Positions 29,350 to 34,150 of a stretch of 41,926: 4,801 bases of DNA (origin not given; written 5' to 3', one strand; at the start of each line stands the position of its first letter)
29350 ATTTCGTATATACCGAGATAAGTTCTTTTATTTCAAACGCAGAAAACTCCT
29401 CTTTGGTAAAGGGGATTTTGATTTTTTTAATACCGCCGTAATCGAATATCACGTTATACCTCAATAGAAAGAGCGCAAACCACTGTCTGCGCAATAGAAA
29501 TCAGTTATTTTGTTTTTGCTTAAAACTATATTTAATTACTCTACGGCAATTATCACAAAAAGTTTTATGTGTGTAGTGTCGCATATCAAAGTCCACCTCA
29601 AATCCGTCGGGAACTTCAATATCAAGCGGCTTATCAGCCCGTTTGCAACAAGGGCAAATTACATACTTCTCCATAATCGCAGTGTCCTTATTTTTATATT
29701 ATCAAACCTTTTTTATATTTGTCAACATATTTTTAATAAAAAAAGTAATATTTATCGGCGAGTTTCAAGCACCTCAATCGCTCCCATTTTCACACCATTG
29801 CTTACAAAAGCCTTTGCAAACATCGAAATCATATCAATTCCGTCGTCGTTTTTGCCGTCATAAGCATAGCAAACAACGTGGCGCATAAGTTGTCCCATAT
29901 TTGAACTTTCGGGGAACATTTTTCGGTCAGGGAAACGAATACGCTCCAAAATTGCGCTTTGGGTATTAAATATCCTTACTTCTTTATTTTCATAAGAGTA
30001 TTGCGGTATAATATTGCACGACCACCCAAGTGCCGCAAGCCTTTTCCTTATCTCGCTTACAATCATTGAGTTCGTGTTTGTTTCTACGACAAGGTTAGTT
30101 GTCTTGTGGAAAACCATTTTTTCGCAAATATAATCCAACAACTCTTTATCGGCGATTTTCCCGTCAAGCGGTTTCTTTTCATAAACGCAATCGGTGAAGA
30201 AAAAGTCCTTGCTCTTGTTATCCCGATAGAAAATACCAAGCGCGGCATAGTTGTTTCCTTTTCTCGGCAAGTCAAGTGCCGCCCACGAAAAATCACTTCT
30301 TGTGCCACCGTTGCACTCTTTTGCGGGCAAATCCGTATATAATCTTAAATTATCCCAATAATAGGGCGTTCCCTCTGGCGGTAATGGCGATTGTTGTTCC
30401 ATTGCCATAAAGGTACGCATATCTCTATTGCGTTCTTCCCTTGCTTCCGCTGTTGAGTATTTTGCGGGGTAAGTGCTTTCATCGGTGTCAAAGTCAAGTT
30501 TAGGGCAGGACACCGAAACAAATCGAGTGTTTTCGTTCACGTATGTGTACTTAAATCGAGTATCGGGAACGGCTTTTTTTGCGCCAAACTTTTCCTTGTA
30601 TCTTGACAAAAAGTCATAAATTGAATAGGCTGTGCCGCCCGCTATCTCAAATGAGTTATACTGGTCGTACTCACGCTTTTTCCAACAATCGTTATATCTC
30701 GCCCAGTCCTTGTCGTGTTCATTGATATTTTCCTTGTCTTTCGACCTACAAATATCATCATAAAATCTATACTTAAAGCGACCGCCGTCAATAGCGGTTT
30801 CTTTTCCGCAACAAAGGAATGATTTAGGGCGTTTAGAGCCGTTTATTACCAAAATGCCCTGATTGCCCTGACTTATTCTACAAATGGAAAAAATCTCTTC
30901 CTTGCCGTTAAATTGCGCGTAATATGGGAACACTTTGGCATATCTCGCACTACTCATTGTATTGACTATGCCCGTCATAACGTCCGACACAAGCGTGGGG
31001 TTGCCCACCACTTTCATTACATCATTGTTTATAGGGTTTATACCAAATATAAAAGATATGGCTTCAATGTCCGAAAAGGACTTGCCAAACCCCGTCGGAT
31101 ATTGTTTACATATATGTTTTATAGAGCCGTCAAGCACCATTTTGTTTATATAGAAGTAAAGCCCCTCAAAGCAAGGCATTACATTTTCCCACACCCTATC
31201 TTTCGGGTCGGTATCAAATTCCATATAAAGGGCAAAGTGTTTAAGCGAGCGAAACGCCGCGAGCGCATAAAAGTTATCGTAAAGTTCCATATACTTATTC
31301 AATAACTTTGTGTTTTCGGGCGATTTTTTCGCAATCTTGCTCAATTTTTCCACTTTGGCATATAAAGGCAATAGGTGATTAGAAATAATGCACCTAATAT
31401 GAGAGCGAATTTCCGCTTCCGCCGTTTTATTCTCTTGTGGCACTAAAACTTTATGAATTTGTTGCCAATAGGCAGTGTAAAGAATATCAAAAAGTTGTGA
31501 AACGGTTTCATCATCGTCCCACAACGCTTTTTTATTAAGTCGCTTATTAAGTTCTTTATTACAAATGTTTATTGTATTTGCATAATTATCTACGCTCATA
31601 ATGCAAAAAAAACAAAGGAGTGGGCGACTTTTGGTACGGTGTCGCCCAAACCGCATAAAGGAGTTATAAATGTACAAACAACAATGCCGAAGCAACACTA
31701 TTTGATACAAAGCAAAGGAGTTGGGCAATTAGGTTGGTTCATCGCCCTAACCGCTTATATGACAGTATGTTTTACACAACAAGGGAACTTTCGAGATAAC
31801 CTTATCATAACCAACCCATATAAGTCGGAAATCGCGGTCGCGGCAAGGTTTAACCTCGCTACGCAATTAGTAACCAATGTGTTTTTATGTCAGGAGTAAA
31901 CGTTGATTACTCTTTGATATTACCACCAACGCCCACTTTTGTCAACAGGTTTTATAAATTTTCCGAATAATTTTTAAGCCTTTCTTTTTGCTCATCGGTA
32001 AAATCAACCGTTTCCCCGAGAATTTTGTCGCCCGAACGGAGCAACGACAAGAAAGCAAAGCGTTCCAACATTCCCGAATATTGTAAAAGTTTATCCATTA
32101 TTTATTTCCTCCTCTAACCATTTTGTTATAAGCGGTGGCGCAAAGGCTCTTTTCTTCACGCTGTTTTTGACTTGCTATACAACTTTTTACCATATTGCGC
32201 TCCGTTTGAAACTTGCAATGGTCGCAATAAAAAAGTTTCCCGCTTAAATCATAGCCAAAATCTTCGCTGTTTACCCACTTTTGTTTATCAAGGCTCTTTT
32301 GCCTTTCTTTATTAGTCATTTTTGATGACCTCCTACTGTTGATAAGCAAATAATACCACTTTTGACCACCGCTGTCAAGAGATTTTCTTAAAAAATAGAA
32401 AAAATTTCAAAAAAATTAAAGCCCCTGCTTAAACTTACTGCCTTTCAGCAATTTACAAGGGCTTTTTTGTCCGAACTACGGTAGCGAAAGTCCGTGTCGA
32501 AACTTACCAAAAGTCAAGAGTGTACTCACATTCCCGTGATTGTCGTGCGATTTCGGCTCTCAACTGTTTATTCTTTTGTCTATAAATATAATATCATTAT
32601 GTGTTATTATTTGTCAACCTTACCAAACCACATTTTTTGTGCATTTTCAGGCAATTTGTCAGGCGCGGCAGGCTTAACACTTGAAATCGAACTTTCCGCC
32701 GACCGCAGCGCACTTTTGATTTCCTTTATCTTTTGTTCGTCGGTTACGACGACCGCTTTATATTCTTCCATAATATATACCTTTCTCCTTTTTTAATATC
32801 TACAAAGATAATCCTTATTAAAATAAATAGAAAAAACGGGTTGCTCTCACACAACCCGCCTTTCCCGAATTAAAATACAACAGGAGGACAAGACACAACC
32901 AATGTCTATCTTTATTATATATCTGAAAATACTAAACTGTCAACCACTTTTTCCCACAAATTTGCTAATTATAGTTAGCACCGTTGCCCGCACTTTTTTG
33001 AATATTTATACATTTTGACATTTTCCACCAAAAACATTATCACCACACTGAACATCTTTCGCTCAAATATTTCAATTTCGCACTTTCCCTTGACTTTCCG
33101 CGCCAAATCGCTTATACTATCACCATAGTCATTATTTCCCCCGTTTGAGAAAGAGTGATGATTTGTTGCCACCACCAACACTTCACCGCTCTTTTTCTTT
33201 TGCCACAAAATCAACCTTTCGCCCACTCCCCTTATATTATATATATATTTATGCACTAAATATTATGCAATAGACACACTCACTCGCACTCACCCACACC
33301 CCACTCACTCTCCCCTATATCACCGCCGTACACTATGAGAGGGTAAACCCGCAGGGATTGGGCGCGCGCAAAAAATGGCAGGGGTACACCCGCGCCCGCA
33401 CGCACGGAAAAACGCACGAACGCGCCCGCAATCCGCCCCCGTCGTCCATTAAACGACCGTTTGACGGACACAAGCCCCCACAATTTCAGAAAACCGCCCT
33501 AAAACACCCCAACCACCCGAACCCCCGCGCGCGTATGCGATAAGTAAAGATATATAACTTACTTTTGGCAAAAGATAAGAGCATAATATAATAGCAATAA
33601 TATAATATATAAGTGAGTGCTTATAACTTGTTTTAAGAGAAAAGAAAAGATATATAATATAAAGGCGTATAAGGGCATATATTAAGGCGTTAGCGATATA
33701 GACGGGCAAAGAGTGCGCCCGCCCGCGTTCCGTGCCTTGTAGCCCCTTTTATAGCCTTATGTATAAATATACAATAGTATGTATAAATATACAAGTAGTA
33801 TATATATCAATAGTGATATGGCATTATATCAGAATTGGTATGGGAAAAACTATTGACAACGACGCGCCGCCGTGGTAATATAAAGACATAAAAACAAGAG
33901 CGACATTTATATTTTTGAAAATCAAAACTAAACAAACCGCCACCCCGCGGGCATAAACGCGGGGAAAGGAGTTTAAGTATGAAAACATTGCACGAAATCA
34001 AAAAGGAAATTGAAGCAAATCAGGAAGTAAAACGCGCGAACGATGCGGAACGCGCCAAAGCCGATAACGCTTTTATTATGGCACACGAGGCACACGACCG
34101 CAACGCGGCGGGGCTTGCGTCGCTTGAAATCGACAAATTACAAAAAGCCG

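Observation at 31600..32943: Four consensus promoters upstream of the late operon, three of which run into a hairpin/U-tract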

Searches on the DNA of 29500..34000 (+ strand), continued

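Call 87: search_rna_families(source=L021, start=1570, end=1680, threshold=evalue, max_evalue=10, show_alignments=3)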
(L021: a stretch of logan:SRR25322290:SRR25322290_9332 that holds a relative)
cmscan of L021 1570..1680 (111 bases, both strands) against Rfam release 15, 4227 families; matches with E-value up to 10: 10.
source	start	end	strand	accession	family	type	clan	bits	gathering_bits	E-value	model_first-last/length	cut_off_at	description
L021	1599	1629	-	RF01785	blv_FSE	Cis-reg; frameshift_element;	-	14.2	34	1.6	1-27/27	no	ribosomal frameshift site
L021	1596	1639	-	RF04095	MIR9746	Gene; miRNA;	-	13.3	79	4.1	34-78/110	no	MIR9746 microRNA precursor family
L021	1606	1636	+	RF01785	blv_FSE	Cis-reg; frameshift_element;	-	13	34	3.4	1-27/27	no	ribosomal frameshift site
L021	1570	1586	+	RF00023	tmRNA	Gene;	CL00001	11.6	47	0.0028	348-374/374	5'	transfer-messenger RNA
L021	1570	1592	+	RF01684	mascRNA-menRNA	Gene;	-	11.1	42.5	8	34-56/56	5'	MALAT1-associated small cytoplasmic RNA/MEN beta RNA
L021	1570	1585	-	RF04351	Plastid-psbl-rps4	Cis-reg;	-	10.6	68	9.3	9-24/53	3'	Plastid-psbl-rps4 3UTR RNA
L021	1655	1680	+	RF02202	UCA1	Gene; lncRNA;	-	10.5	80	1.3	1-27/75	3'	Urothelial cancer associated 1 conserved region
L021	1570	1614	+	RF00233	Tymo_tRNA-like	Cis-reg;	-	10.5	40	3.6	43-84/84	5'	Tymovirus/Pomovirus/Furovirus tRNA-like 3' UTR element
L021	1570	1657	-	RF02409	snoR125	Gene; snRNA; snoRNA; CD-box;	-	8.2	100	8.5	1-87/200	3'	Small nucleolar RNA snoR125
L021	1641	1675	+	RF01144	sR17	Gene; snRNA; snoRNA; CD-box;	-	8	36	9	20-55/55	no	Small nucleolar RNA sR17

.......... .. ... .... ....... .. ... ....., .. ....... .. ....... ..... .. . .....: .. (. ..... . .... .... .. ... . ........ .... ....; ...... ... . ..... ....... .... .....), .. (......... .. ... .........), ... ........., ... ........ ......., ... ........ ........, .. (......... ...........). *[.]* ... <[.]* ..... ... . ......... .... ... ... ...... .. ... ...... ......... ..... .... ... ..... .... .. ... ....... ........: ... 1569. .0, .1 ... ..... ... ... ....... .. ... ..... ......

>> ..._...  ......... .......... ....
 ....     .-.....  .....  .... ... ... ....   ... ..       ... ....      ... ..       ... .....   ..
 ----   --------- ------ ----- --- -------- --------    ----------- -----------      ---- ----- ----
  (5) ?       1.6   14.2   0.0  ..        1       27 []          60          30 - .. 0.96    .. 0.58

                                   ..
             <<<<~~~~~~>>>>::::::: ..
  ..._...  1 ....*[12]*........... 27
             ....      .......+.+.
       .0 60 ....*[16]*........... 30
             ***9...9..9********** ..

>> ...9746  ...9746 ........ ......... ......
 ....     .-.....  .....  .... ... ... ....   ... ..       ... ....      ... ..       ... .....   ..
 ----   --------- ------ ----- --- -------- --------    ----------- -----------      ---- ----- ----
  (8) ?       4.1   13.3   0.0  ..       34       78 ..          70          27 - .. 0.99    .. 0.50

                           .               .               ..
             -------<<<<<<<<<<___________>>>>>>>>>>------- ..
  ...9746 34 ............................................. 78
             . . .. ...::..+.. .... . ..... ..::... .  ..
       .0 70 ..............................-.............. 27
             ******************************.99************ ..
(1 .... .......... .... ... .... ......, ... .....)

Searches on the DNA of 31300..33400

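Call 5: search_rna_families(source=window, start=31300, end=33400, threshold=evalue, max_evalue=10, show_alignments=3)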
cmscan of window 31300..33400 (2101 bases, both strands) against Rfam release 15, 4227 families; matches with E-value up to 10: 15.
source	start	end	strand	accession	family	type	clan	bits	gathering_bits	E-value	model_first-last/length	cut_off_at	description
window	32375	32418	+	RF02584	KRAS_3UTR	Cis-reg;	-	25.3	49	4.2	1-49/49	no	KRAS 3' UTR cis-regulatory element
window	31938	32003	-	RF01600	snoR25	Gene; snRNA; snoRNA; CD-box;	-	23.4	50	1.5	1-70/70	no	small nucleolar RNA snoR25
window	33148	33203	+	RF00489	ctRNA_p42d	Gene; antisense;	-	22.7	50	0.068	1-46/46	no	ctRNA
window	32827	32947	-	RF04182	GibS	Gene; sRNA;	-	21.7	115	4.2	1-142/142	no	GibS sRNA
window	32822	32918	-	RF00558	L20_leader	Cis-reg; leader;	-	21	58.7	0.43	1-127/127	no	Ribosomal protein L20 leader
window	31493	31633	-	RF01589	plasmodium_snoR11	Gene; snRNA; snoRNA; HACA-box;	-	20.4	80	4.5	1-207/207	no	small nucleolar RNA snoR11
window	32395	32463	-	RF01581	RUF6-5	Gene; sRNA;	-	19.6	70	1.1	1-156/156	no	Plasmodium RNA of unknown function RUF6-5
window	31621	31648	-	RF02685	RAGATH-5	Gene; ribozyme;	-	18.6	50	5.6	15-40/53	no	RAGATH-5 RNA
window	32207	32241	+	RF03485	mir-4000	Gene; miRNA;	-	17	58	5.5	1-54/54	no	mir-4000 microRNA precursor family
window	32081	32171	-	RF00516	ylbH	Cis-reg; leader;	-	16.9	50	1.3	1-122/122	no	ylbH leader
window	32164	32260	-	RF01705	Flavo-1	Gene; sRNA;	-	15.7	42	7.4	1-76/76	no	Flavo-1 RNA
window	32823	32908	-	RF01431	snoR135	Gene; snRNA; snoRNA; HACA-box;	-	15.5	45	5.8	1-143/143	no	small nucleolar RNA snoR135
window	33245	33323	+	RF02595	EBv-sisRNA-1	Gene;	-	14.1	58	6.6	1-81/81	no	Epstein-Barr virus stable intronic sequence RNA 1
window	32742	32862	-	RF02456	Diantho_3_UTR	Cis-reg;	-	13.2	100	3.2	1-205/205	no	Dianthovirus RNA2 3'UTR stem loops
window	32821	32850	-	RF02126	GHRLOS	Gene; lncRNA;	-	12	48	8.2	1-70/70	no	Ghrelin opposite strand RNA conserved region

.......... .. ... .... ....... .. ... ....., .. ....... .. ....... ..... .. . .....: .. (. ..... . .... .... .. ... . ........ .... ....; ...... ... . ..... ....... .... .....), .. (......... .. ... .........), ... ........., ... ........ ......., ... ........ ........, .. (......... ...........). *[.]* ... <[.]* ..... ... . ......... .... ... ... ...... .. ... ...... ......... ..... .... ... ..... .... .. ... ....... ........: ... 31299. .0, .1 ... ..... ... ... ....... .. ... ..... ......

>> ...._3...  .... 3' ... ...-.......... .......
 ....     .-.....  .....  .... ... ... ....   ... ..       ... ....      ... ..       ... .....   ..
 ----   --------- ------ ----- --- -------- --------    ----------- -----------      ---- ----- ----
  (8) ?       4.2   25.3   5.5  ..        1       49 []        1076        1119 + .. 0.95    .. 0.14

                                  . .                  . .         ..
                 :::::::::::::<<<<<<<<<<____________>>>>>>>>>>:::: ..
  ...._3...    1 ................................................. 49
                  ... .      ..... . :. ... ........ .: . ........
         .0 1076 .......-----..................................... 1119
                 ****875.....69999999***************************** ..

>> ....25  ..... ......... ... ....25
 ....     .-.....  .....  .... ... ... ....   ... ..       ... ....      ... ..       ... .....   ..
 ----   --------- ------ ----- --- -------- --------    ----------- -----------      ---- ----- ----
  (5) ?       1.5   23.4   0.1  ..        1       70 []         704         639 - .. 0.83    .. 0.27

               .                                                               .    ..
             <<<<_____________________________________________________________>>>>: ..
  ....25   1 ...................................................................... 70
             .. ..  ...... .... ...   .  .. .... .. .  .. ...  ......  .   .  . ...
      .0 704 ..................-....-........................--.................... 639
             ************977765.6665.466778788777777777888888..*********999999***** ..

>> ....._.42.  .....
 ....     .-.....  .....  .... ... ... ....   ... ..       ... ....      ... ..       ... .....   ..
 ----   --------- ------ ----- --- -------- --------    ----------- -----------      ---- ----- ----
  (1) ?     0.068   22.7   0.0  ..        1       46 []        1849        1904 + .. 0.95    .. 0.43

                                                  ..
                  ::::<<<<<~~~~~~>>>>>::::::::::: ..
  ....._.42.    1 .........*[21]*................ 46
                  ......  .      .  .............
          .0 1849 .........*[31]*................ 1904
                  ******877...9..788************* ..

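Call 71: search_rna_families(source=window, start=31585, end=31775, threshold=evalue, max_evalue=10, show_alignments=4)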
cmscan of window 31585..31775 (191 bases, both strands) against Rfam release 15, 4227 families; matches with E-value up to 10: 4.
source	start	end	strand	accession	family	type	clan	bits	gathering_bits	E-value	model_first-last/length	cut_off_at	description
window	31621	31648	-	RF02685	RAGATH-5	Gene; ribozyme;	-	18.6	50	0.51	15-40/53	no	RAGATH-5 RNA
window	31609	31710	-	RF02274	AniS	Gene;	-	14.8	50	3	1-106/106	no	AniS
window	31622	31654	+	RF01785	blv_FSE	Cis-reg; frameshift_element;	-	12.2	34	9.1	1-27/27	no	ribosomal frameshift site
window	31630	31692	+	RF01177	snR67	Gene; snRNA; snoRNA; CD-box;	CL00053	10.1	55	8.3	1-83/83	no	Small nucleolar RNA snR67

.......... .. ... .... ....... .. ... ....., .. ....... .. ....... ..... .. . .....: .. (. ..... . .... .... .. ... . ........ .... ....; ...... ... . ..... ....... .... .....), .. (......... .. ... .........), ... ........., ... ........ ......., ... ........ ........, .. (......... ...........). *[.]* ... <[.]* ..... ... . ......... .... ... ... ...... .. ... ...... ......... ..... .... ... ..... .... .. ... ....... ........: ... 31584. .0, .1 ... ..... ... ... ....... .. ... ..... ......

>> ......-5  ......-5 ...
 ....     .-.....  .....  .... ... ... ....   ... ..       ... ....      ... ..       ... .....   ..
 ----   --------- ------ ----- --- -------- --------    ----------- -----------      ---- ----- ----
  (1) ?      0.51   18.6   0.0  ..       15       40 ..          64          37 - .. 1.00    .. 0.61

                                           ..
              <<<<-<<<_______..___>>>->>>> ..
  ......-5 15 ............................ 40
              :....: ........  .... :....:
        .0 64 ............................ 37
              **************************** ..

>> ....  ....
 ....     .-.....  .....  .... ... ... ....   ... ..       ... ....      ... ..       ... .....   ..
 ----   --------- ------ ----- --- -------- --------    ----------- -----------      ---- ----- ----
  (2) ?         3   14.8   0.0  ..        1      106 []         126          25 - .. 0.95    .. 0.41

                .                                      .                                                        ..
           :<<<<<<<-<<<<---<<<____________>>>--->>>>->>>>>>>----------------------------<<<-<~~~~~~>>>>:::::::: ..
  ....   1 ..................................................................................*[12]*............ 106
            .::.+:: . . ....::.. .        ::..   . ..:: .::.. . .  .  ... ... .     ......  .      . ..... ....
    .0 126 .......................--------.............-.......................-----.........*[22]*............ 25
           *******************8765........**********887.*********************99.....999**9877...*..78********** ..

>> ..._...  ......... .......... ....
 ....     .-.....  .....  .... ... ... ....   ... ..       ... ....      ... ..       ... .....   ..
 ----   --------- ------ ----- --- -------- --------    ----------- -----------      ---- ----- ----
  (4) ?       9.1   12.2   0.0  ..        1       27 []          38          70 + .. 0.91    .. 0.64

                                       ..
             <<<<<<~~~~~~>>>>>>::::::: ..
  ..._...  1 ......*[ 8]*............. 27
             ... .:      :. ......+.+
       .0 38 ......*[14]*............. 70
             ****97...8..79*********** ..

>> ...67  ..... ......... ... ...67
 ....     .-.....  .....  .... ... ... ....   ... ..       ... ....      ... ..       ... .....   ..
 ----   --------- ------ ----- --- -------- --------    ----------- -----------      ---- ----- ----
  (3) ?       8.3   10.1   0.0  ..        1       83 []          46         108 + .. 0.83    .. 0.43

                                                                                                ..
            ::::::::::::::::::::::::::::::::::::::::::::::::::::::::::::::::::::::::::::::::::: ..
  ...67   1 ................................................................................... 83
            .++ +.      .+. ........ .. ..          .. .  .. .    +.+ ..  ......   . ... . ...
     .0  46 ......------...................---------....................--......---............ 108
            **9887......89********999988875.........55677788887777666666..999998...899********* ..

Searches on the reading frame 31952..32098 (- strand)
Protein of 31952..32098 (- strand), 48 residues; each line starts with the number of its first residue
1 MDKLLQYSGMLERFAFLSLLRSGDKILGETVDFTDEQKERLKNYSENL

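Call 10: search_protein_families(library=pfam, proteins=[window:31952-32098:-], max_evalue=0.01)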
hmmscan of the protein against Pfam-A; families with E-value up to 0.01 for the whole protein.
window:31952-32098:- (48 aa): 0 families

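Call 30: search_protein_families(library=phrogs, proteins=[window:31952-32098:-], max_evalue=0.001)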
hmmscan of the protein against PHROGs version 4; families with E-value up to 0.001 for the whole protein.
window:31952-32098:- (48 aa): 0 families

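Call 91: search_protein_families(library=ncbifam, proteins=[window:31952-32098:-], max_evalue=0.01)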
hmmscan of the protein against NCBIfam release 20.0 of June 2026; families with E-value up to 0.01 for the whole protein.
window:31952-32098:- (48 aa): 0 families

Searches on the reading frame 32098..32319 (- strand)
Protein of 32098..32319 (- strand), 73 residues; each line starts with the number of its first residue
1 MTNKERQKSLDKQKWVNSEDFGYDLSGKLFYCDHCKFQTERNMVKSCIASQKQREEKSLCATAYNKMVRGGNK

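Call 10: search_protein_families(library=pfam, proteins=[window:32098-32319:-], max_evalue=0.01)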
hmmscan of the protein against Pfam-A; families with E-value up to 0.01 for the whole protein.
window:32098-32319:- (73 aa): 0 families

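Call 30: search_protein_families(library=phrogs, proteins=[window:32098-32319:-], max_evalue=0.001)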
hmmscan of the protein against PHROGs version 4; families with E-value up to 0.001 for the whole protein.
window:32098-32319:- (73 aa): 0 families

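Call 91: search_protein_families(library=ncbifam, proteins=[window:32098-32319:-], max_evalue=0.01)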
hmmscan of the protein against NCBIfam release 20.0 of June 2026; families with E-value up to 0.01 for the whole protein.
window:32098-32319:- (73 aa): 0 families

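Call 92: search_solved_structures(query=window:32098-32319:-, max_evalue=1)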
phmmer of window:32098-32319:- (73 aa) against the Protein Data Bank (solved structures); distinct sequences matched with E-value up to 1: 0.

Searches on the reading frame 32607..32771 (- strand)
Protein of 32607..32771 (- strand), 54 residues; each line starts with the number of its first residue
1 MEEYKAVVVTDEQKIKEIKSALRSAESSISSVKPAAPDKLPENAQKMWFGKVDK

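Call 10: search_protein_families(library=pfam, proteins=[window:32607-32771:-], max_evalue=0.01)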
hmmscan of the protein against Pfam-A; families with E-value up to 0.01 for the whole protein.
window:32607-32771:- (54 aa): 0 families

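Call 30: search_protein_families(library=phrogs, proteins=[window:32607-32771:-], max_evalue=0.001)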
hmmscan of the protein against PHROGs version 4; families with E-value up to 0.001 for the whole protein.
window:32607-32771:- (54 aa): 0 families

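Call 91: search_protein_families(library=ncbifam, proteins=[window:32607-32771:-], max_evalue=0.01)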
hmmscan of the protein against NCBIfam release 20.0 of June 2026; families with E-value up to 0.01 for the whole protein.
window:32607-32771:- (54 aa): 0 families
